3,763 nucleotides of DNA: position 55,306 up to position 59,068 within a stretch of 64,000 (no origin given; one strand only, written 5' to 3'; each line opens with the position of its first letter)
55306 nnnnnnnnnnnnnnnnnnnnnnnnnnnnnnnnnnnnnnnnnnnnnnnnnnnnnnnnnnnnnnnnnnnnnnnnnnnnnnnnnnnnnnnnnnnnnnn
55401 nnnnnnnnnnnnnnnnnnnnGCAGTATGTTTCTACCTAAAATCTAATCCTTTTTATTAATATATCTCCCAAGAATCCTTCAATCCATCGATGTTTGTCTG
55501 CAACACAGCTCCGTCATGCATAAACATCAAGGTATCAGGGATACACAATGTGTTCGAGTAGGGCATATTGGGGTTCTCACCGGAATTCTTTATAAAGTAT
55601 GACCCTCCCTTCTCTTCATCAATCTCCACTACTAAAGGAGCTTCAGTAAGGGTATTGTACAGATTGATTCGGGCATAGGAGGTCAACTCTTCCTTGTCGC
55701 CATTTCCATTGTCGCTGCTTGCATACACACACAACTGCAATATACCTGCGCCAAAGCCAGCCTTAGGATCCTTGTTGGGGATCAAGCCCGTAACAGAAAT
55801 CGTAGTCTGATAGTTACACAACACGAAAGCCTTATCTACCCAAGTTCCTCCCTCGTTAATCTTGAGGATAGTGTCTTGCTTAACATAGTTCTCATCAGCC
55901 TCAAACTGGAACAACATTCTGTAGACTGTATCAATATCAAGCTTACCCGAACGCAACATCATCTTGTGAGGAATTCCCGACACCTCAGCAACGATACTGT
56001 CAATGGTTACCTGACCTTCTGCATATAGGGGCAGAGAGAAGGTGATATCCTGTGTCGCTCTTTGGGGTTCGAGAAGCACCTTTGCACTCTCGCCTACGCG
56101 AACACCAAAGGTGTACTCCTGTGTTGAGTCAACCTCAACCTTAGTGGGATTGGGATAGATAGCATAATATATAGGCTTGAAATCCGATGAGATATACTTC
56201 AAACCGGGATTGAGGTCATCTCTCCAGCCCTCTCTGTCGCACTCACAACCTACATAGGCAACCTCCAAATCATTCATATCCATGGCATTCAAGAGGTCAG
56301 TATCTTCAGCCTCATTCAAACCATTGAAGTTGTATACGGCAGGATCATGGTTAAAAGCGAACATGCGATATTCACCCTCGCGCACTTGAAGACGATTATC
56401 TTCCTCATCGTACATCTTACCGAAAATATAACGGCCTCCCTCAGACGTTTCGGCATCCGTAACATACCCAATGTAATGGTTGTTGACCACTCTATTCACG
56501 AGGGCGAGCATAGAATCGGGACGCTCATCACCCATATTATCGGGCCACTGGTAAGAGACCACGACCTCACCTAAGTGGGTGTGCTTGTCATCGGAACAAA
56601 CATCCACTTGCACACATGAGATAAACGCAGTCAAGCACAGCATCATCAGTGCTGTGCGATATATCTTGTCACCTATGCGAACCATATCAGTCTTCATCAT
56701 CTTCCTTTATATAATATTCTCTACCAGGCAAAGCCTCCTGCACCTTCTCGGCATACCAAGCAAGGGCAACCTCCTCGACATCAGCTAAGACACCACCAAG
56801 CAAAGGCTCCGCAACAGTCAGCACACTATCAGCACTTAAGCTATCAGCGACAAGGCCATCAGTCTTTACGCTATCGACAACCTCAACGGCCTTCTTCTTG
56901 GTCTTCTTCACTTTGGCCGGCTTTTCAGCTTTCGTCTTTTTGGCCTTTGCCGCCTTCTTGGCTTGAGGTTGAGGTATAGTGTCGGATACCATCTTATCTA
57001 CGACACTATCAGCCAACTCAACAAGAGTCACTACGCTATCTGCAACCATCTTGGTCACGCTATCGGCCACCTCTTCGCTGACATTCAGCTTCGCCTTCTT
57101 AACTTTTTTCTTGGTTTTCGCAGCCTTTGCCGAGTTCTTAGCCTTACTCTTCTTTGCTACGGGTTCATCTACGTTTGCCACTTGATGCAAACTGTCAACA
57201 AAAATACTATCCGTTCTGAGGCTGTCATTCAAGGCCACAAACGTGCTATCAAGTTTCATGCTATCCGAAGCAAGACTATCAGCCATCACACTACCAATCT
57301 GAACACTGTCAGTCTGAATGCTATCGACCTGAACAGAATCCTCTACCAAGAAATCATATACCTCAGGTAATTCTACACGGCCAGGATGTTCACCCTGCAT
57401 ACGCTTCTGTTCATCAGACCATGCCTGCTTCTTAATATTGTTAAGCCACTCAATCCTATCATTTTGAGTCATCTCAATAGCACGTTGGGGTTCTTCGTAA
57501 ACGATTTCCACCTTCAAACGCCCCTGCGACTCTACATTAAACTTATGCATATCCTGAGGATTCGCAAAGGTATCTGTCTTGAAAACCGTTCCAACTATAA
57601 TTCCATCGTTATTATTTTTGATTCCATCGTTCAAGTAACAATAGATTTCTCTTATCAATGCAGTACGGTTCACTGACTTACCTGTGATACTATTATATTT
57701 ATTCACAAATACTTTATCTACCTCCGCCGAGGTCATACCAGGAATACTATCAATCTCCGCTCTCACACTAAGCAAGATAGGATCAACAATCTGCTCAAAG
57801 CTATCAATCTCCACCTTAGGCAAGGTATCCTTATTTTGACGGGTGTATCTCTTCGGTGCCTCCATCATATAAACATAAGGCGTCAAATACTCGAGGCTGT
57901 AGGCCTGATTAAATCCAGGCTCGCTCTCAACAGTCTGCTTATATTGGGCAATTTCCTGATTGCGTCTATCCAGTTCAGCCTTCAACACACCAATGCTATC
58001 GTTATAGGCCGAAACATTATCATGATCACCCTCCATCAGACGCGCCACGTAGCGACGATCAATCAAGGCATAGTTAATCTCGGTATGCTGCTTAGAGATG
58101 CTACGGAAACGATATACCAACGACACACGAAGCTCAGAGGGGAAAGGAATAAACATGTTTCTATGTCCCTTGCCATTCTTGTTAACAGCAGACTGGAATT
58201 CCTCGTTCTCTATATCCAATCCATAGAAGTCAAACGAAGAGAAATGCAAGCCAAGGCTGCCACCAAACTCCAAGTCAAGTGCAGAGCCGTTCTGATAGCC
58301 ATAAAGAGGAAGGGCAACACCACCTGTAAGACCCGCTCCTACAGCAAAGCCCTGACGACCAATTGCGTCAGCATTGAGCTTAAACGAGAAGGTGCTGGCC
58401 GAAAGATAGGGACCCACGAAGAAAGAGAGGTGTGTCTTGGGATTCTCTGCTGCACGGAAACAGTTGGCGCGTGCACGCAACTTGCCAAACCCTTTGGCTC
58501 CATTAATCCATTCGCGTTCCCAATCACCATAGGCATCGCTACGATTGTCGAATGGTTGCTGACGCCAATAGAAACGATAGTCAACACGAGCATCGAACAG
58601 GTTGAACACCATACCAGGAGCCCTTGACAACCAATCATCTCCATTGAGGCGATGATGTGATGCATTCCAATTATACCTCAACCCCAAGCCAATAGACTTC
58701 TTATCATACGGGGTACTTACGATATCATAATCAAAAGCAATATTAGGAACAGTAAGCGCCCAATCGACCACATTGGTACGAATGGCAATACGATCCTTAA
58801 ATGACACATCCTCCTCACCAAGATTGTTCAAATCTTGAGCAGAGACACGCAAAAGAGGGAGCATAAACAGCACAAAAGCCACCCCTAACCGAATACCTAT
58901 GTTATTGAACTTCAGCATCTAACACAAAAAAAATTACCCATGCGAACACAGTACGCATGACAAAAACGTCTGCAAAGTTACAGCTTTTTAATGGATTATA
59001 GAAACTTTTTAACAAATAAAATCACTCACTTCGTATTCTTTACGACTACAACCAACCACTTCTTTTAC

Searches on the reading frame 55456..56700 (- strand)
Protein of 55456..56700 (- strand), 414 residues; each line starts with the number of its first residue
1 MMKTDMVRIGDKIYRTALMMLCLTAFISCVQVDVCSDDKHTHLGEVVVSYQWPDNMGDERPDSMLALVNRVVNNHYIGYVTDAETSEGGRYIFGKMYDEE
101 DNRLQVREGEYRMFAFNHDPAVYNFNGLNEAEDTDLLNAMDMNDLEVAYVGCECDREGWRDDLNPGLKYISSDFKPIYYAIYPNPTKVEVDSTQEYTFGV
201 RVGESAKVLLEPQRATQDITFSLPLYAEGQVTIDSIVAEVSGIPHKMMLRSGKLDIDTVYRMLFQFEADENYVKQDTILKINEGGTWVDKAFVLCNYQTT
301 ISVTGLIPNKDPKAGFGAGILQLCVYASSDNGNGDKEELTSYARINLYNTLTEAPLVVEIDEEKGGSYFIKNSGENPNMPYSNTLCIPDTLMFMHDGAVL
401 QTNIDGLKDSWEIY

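Call 4: search_protein_families(library=pfam, proteins=[window:55456-56700:-], max_evalue=0.1)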
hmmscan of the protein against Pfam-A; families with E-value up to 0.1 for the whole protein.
window:55456-56700:- (414 aa): 1 family
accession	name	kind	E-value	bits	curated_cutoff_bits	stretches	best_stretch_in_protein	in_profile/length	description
PF17145.10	DUF5119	-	1.3e-06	28.8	27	1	28-259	1-186/191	Domain of unknown function (DUF5119)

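Call 5: search_protein_families(library=ncbifam, proteins=[window:55456-56700:-], max_evalue=0.1)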
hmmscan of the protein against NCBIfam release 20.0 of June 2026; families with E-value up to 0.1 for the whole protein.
window:55456-56700:- (414 aa): 0 families

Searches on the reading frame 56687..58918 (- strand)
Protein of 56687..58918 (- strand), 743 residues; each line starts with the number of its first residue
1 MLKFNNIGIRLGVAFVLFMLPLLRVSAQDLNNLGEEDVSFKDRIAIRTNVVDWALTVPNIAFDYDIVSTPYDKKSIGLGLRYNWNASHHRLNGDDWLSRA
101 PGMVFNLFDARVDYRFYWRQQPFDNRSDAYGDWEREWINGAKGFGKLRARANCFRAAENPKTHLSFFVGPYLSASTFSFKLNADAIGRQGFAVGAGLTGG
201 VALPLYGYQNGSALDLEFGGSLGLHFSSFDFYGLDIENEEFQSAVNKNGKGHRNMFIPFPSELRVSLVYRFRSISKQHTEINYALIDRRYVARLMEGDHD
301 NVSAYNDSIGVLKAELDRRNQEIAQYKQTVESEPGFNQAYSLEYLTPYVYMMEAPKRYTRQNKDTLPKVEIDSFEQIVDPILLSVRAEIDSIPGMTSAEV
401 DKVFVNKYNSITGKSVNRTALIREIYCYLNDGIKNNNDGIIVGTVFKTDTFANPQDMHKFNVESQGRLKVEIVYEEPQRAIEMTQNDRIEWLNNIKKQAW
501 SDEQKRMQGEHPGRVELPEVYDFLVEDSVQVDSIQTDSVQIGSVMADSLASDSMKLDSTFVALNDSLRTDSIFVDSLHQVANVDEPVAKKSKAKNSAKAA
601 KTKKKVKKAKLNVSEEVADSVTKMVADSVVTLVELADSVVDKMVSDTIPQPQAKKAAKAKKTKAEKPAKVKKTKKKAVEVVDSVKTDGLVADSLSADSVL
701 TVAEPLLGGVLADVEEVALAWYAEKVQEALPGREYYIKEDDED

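Call 24: search_protein_families(library=pfam, proteins=[window:56687-58918:-], max_evalue=0.01)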
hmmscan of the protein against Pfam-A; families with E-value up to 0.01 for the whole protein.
window:56687-58918:- (743 aa): 1 family
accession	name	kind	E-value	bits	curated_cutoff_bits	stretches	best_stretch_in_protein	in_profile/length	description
PF12099.14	DUF3575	-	2.3e-08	34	21.1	2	28-89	16-60/177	Protein of unknown function (DUF3575)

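Call 30: search_protein_families(library=pfam, proteins=[window:56687-58918:-], max_evalue=10)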
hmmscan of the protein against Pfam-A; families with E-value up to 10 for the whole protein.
window:56687-58918:- (743 aa): 3 families
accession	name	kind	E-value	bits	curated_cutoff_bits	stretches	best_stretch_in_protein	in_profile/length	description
PF12099.14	DUF3575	-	2.3e-08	34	21.1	2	28-89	16-60/177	Protein of unknown function (DUF3575)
PF10200.14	Ndufs5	-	0.14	12.9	21.2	1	120-153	24-56/96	NADH:ubiquinone oxidoreductase, NDUFS5-15kDa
PF15992.10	DUF4769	-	9.6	6.4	23.9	0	598-694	83-179/256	Domain of unknown function (DUF4769)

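Call 74: search_protein_families(library=ncbifam, proteins=[window:56687-58918:-], max_evalue=0.01)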
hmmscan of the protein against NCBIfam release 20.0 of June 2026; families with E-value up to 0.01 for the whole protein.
window:56687-58918:- (743 aa): 0 families
